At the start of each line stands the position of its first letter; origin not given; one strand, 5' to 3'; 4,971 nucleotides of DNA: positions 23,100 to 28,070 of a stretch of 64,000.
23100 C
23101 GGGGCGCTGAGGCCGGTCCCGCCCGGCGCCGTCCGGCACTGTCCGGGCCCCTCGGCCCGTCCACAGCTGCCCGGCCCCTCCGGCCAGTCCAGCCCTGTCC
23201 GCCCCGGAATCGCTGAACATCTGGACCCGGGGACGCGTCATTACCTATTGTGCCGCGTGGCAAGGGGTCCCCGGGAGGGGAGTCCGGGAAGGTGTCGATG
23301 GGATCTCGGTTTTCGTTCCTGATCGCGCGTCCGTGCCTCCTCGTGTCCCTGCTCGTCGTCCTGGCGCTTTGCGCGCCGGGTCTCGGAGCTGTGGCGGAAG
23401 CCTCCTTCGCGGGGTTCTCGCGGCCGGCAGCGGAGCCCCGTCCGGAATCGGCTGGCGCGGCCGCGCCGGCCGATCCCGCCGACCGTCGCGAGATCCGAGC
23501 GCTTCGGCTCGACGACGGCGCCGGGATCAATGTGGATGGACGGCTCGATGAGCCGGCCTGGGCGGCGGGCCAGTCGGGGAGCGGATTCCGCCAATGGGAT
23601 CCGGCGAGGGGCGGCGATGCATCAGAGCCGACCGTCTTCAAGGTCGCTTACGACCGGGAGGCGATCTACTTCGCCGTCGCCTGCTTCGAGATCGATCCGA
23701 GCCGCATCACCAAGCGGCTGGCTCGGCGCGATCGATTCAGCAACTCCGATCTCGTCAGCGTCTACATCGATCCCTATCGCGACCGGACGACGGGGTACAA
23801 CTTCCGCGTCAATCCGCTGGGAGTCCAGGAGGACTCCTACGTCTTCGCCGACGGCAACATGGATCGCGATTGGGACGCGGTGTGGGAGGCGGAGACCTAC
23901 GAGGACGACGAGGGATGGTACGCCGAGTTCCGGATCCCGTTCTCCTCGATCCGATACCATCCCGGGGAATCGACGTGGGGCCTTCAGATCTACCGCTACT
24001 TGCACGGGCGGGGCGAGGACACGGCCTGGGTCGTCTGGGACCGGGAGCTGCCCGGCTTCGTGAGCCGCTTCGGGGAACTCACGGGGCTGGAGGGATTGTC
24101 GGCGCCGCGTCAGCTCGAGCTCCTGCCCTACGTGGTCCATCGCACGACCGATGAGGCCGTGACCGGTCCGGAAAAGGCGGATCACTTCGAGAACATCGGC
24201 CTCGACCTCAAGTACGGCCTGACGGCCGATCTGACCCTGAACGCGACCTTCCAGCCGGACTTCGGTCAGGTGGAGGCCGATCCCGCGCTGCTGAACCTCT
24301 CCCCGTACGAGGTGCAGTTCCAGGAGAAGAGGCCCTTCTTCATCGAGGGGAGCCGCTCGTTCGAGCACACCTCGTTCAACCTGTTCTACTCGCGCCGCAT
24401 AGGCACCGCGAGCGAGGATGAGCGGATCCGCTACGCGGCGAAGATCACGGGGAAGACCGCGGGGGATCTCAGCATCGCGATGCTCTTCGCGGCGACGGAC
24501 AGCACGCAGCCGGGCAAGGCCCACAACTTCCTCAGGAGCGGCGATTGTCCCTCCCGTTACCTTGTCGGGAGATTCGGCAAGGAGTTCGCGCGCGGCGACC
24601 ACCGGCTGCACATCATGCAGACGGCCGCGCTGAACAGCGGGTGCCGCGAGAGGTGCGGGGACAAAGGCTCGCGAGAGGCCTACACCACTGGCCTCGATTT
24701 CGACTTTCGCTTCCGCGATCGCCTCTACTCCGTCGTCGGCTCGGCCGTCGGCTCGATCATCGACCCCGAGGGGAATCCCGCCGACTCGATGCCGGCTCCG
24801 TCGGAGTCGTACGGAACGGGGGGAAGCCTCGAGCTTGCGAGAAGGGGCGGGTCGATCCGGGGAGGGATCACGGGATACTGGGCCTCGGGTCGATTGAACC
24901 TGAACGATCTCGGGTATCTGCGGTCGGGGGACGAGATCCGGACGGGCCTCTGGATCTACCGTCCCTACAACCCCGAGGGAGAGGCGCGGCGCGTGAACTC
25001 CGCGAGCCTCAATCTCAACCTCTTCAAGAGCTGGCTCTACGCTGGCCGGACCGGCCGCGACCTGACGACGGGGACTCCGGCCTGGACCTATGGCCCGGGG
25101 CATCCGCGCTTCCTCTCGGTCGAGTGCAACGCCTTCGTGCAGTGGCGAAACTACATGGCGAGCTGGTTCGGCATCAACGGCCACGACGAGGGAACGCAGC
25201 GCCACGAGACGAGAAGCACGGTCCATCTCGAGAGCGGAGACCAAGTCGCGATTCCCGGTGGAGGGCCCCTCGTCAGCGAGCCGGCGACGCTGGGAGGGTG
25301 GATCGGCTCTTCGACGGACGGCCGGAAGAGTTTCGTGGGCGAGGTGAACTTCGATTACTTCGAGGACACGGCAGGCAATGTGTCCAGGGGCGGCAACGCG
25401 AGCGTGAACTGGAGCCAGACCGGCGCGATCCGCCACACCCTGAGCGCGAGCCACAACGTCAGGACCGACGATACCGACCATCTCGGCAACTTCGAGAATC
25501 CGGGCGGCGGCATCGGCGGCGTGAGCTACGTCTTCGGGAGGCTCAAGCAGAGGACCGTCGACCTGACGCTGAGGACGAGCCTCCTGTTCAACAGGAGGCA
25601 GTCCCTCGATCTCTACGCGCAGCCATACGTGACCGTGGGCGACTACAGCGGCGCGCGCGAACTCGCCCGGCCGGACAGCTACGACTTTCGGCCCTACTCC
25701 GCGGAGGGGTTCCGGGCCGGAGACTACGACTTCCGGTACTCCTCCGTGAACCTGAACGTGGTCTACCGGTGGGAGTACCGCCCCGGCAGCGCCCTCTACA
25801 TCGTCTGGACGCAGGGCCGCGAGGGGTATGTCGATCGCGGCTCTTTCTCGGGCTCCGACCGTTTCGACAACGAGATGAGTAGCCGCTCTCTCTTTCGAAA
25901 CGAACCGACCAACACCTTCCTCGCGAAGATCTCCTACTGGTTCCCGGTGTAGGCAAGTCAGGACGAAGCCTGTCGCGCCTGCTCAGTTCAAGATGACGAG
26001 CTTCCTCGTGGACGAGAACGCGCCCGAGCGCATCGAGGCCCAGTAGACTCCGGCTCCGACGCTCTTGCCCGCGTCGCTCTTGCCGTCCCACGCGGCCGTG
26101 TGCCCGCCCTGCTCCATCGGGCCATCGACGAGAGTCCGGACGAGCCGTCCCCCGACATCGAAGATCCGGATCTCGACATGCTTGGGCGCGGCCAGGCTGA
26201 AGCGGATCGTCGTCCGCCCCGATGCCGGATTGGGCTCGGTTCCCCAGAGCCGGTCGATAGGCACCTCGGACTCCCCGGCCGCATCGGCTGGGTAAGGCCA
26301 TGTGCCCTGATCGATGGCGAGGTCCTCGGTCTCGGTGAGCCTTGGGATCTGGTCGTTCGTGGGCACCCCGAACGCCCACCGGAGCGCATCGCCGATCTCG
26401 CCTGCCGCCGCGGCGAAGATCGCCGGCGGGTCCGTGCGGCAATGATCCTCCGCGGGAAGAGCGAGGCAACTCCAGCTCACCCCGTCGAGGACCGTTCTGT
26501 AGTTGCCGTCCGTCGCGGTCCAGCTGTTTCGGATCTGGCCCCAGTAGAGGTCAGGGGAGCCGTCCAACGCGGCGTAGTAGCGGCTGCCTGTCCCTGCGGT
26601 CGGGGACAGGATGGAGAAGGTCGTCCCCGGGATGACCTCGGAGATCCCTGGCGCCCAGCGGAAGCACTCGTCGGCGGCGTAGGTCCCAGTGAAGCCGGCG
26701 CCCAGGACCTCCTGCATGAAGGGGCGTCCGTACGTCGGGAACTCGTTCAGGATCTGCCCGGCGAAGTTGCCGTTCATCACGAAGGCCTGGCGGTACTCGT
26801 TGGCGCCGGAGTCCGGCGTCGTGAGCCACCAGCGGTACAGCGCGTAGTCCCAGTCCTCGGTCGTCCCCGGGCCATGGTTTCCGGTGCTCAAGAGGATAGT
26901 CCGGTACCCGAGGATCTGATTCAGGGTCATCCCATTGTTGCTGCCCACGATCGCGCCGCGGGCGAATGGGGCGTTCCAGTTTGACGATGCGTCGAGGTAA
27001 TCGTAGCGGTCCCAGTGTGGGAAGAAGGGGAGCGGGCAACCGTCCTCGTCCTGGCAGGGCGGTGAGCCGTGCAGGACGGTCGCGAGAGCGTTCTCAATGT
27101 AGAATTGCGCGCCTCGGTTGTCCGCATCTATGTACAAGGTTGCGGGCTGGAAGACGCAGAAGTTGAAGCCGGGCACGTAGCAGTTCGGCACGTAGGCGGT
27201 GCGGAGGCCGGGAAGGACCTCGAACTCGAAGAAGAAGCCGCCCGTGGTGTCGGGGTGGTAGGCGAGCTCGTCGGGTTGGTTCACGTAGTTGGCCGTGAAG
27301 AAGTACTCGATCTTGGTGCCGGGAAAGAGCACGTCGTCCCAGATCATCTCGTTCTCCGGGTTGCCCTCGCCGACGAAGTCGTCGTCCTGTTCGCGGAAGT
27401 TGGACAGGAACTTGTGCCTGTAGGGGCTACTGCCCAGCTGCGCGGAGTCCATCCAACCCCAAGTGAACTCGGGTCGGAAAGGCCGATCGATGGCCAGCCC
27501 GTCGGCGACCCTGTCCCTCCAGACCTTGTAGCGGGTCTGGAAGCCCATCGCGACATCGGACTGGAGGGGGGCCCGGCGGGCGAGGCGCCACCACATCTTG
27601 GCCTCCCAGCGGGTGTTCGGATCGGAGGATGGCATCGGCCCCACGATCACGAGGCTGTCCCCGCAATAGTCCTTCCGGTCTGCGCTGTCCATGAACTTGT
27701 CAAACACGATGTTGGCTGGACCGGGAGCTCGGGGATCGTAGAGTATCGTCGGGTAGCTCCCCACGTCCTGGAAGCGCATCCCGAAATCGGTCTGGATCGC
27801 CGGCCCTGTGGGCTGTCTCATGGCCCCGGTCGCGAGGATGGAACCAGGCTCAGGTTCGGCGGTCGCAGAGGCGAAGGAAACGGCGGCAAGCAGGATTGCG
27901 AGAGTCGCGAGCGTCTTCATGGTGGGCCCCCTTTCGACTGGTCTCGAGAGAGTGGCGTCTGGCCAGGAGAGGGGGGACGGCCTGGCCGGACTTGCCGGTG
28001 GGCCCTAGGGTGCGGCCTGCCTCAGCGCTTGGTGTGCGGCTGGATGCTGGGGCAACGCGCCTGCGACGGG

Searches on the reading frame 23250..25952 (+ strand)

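Call 77: search_protein_families(library=pfam, proteins=[window:23250-25952:+], max_evalue=0.00001)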
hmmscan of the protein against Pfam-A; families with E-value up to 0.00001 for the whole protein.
window:23250-25952:+ (900 aa): 2 families
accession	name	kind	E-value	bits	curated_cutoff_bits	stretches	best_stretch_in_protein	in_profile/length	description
PF19313.5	DUF5916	-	8.9e-55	186.9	22.6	2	286-419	2-147/572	Domain of unknown function (DUF5916)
PF06452.16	CBM9_1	-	2.5e-06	28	23.4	1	95-263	1-163/185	Carbohydrate family 9 binding domain-like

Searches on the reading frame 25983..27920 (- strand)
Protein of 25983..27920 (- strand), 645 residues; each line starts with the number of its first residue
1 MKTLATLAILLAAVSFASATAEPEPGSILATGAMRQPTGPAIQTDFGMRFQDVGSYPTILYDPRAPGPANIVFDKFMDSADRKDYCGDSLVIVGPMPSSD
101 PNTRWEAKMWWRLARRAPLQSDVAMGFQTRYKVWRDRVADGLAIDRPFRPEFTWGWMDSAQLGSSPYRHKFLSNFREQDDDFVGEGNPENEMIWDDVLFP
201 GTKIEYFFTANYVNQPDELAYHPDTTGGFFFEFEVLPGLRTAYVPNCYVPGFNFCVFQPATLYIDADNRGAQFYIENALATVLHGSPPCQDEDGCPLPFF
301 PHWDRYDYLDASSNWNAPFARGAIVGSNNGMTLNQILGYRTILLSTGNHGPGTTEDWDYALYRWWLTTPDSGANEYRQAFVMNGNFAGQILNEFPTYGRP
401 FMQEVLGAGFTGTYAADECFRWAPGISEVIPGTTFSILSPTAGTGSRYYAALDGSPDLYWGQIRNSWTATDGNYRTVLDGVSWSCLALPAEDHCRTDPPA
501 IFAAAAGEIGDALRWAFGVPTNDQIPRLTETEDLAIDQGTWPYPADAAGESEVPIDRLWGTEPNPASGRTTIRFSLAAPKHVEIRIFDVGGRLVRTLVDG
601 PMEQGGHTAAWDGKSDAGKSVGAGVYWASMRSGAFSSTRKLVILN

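Call 77: search_protein_families(library=pfam, proteins=[window:25983-27920:-], max_evalue=0.00001)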
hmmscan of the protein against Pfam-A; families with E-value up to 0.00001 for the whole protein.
window:25983-27920:- (645 aa): 1 family
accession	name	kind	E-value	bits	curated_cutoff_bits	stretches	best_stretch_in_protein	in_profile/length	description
PF13860.13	FlgD_ig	-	3.2e-09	37.1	27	1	569-630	11-73/79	FlgD Ig-like domain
